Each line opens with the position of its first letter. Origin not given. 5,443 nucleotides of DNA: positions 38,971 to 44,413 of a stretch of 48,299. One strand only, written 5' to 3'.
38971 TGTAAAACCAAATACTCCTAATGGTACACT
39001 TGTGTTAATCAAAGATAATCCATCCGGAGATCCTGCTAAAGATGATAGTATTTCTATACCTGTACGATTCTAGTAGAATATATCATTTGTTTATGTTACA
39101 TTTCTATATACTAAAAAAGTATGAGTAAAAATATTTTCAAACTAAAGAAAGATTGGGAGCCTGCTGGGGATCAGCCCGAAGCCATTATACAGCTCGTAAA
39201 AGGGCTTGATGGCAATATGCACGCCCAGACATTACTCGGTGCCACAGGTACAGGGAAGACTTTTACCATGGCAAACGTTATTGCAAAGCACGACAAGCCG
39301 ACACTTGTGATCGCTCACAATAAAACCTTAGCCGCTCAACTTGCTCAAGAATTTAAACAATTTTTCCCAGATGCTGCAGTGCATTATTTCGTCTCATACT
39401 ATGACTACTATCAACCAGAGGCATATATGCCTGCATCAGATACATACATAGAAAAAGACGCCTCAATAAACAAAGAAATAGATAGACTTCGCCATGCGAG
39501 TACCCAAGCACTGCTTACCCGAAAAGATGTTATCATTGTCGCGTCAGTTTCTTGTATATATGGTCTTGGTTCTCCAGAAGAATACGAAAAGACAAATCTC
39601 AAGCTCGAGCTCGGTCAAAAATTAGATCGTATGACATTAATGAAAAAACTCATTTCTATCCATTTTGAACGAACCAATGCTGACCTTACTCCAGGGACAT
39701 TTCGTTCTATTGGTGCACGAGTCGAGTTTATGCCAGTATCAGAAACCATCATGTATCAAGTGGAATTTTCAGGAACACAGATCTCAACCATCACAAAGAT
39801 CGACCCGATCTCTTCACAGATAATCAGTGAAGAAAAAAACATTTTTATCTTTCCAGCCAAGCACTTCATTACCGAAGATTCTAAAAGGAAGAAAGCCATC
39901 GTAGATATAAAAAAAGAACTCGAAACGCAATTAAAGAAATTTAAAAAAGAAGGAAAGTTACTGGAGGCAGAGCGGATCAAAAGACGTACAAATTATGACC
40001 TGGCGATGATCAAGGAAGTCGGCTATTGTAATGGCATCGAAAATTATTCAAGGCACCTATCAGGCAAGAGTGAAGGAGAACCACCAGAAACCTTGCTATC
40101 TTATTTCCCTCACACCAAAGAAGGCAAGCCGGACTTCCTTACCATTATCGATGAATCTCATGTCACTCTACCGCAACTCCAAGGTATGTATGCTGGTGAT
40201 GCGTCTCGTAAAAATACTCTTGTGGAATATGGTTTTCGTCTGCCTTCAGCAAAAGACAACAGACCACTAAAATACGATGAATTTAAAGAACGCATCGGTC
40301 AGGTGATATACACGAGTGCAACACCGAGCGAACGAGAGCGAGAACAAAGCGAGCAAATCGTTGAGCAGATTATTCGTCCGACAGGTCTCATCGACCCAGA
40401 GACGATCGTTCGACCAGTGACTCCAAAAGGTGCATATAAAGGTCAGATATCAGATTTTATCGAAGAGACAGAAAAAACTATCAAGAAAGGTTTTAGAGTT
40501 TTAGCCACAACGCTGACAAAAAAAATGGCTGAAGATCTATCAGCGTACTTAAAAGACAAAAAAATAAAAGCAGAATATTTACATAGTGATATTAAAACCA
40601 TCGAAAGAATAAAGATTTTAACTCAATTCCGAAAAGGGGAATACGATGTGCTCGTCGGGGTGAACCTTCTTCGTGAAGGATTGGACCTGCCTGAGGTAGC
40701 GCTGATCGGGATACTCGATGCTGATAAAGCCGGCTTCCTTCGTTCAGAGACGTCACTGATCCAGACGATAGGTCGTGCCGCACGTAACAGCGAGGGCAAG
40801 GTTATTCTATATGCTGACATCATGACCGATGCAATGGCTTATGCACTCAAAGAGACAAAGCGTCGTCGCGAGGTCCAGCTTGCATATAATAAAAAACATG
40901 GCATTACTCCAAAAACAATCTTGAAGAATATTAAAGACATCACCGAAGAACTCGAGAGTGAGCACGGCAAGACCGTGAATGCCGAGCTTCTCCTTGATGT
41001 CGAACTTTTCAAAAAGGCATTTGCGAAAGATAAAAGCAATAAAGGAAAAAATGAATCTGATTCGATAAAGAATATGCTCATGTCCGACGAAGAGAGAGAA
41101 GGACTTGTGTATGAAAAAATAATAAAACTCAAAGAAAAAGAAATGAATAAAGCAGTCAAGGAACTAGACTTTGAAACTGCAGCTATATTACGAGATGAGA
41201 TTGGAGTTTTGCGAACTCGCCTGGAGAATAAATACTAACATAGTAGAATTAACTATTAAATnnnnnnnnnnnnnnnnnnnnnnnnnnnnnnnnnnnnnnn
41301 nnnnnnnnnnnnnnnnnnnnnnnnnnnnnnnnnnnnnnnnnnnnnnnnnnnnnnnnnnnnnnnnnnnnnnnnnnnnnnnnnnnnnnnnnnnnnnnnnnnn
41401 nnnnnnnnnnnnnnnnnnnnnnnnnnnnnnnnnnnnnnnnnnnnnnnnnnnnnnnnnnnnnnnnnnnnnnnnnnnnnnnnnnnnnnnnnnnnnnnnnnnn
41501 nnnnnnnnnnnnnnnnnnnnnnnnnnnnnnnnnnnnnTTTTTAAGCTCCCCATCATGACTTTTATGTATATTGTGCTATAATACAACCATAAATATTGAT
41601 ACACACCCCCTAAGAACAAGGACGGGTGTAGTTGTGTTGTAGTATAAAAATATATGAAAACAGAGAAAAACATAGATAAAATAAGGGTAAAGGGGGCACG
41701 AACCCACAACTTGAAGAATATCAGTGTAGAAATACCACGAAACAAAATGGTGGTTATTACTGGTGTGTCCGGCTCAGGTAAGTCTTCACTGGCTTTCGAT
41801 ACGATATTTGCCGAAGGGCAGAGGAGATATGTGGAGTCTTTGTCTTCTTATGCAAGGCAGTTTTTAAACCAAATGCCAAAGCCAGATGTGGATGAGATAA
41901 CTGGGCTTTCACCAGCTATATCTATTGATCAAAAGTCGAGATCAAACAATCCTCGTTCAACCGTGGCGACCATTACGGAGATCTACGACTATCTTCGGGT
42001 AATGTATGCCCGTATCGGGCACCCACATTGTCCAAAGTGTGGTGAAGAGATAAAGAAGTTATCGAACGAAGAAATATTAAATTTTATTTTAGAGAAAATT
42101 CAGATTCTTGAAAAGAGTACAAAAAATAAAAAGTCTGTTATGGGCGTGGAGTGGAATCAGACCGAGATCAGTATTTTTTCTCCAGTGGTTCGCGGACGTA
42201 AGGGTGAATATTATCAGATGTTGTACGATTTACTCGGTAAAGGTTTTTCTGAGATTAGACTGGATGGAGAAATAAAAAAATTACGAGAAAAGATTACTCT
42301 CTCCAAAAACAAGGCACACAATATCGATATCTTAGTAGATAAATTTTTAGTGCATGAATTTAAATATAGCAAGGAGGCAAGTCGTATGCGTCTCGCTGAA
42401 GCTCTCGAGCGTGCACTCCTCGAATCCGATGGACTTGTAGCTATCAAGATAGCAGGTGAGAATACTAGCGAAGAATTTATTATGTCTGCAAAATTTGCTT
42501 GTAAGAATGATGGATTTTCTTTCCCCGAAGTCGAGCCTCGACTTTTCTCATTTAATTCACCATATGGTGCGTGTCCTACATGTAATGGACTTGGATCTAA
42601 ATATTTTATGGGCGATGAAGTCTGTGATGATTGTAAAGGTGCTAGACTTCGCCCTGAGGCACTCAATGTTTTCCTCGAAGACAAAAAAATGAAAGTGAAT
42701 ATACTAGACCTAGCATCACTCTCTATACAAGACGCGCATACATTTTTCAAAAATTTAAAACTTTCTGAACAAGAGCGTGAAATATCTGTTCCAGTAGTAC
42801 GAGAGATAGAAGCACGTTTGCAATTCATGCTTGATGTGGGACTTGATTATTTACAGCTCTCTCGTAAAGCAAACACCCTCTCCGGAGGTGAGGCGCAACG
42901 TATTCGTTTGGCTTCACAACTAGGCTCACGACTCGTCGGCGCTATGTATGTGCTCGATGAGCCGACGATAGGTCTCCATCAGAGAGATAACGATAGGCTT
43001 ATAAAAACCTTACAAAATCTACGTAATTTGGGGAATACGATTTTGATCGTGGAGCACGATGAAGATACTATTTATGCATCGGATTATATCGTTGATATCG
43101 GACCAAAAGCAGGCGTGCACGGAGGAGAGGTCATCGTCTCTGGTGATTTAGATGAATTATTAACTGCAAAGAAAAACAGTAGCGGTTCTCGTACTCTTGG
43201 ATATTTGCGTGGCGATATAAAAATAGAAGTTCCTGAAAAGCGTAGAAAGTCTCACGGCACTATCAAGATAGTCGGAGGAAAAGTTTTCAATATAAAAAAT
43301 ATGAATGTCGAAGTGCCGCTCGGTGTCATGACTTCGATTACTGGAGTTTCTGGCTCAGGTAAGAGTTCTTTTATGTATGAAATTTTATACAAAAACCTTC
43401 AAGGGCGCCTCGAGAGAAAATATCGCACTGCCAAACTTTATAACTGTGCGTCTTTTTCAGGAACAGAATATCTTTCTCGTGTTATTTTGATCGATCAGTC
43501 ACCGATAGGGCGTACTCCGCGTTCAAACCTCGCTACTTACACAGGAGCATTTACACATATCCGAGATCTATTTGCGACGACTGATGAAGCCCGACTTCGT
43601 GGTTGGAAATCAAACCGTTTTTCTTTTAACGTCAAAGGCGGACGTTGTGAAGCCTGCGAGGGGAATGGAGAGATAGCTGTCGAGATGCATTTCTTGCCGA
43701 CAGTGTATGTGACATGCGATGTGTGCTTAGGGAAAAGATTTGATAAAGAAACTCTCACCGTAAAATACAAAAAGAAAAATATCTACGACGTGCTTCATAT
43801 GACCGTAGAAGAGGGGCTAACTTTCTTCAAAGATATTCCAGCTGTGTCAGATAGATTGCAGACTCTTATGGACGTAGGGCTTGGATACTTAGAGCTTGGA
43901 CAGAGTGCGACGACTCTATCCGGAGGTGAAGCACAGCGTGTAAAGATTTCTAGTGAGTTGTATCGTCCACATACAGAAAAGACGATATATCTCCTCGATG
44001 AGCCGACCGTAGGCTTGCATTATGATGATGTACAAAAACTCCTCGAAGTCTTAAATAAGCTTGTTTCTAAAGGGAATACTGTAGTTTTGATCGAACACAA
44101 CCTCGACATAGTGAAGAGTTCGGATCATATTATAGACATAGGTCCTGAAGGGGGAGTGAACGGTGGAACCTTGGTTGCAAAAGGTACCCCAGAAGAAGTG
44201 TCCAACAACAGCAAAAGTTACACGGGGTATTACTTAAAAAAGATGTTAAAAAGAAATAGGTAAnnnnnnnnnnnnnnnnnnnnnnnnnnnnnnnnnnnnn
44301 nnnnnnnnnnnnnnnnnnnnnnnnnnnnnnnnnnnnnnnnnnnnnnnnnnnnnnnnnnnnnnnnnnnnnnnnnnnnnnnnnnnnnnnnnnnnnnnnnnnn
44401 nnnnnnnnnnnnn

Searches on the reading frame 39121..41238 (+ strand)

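Call 61: search_protein_families(library=pfam, proteins=[window:39121-41238:+], max_evalue=0.001)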
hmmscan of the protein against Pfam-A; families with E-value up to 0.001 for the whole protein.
window:39121-41238:+ (705 aa): 7 families
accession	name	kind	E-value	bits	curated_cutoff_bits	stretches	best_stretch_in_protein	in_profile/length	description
PF00271.37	Helicase_C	-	6e-21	75.2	23.5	1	453-556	11-109/110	Helicase conserved C-terminal domain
PF17757.6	UvrB_inter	-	7.6e-21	74.5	22.9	1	160-249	1-91/91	UvrB interaction domain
PF12344.14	UvrB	-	4.9e-20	71.5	27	1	563-605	1-43/43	Ultra-violet resistance protein B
PF04851.21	ResIII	-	1e-11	45.5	22.5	1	17-140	7-131/164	Type III restriction enzyme, res subunit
PF02151.25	UVR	-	1.7e-09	37.6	21.5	1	665-698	1-34/36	UvrB/uvrC motif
PF00270.35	DEAD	-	1.9e-05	24.9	26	1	35-87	16-76/167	DEAD/DEAH box helicase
PF13604.12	AAA_30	-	0.00018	21.8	27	0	32-79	17-67/191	AAA domain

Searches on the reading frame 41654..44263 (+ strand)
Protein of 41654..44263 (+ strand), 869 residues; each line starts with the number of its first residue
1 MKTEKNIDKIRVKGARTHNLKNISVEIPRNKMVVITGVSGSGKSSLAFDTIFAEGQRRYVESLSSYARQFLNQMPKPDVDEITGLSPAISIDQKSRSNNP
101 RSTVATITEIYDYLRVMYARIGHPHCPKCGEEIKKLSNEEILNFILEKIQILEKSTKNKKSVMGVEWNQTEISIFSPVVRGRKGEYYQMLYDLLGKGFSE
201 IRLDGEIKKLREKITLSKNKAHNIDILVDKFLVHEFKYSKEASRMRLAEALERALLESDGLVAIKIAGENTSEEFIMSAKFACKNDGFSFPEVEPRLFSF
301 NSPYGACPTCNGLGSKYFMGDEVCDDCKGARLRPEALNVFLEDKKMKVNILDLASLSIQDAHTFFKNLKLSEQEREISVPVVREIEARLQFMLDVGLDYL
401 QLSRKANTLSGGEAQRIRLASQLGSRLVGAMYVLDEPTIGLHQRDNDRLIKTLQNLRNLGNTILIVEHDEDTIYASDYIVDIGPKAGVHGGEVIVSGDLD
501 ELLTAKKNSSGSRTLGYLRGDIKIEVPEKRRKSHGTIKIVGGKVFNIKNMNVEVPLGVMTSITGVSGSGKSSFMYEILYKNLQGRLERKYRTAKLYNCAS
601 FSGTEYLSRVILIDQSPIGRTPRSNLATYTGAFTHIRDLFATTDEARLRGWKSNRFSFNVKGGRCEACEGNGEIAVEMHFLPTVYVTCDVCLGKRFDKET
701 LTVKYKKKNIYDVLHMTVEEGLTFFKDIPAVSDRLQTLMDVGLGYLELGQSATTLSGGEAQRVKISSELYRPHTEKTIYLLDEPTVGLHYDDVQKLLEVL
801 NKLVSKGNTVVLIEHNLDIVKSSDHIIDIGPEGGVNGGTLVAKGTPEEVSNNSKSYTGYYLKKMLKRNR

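Call 61: search_protein_families(library=pfam, proteins=[window:41654-44263:+], max_evalue=0.001)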
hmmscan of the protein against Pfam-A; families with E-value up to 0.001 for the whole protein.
window:41654-44263:+ (869 aa): 13 families
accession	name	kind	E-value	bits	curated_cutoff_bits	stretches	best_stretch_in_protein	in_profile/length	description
PF17760.6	UvrA_inter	-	1.4e-22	80.1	23.3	1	167-266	14-107/109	UvrA interaction domain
PF00005.33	ABC_tran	-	3e-21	76.9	25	0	20-47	1-28/137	ABC transporter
PF02463.25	SMC_N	-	5.8e-11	42.7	40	0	7-57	2-51/220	RecF/RecN/SMC N terminal domain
PF13304.12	AAA_21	-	2.7e-08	34.7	27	0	762-812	244-295/304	AAA domain, putative AbiEii toxin, Type IV TA system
PF13555.12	AAA_29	-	1.5e-07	31.5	27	0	24-46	16-38/61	P-loop containing region of AAA domain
PF20703.3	nSTAND1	-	3.2e-06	27.5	27.1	0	16-52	19-55/379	Novel STAND NTPase 1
PF13191.12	AAA_16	-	9.7e-06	26.6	32.6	0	27-70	21-63/167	AAA ATPase domain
PF20720.3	nSTAND3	-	2.9e-05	24.2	27.2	0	17-49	4-36/155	Novel STAND NTPase 3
PF13175.12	AAA_15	-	3.1e-05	24.2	32.1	0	773-813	326-366/374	AAA ATPase domain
PF00684.25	DnaJ_CXXCXGXG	-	0.00012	22.7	32.7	0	302-330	39-64/65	DnaJ central domain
PF13476.12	AAA_23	-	0.00021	22.4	27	0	9-46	1-35/201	AAA domain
PF05729.18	NACHT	-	0.00043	20.6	26.7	0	562-605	5-49/167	NACHT domain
PF06745.19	ATPase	-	0.00089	19.1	26.6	0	27-48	16-37/231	KaiC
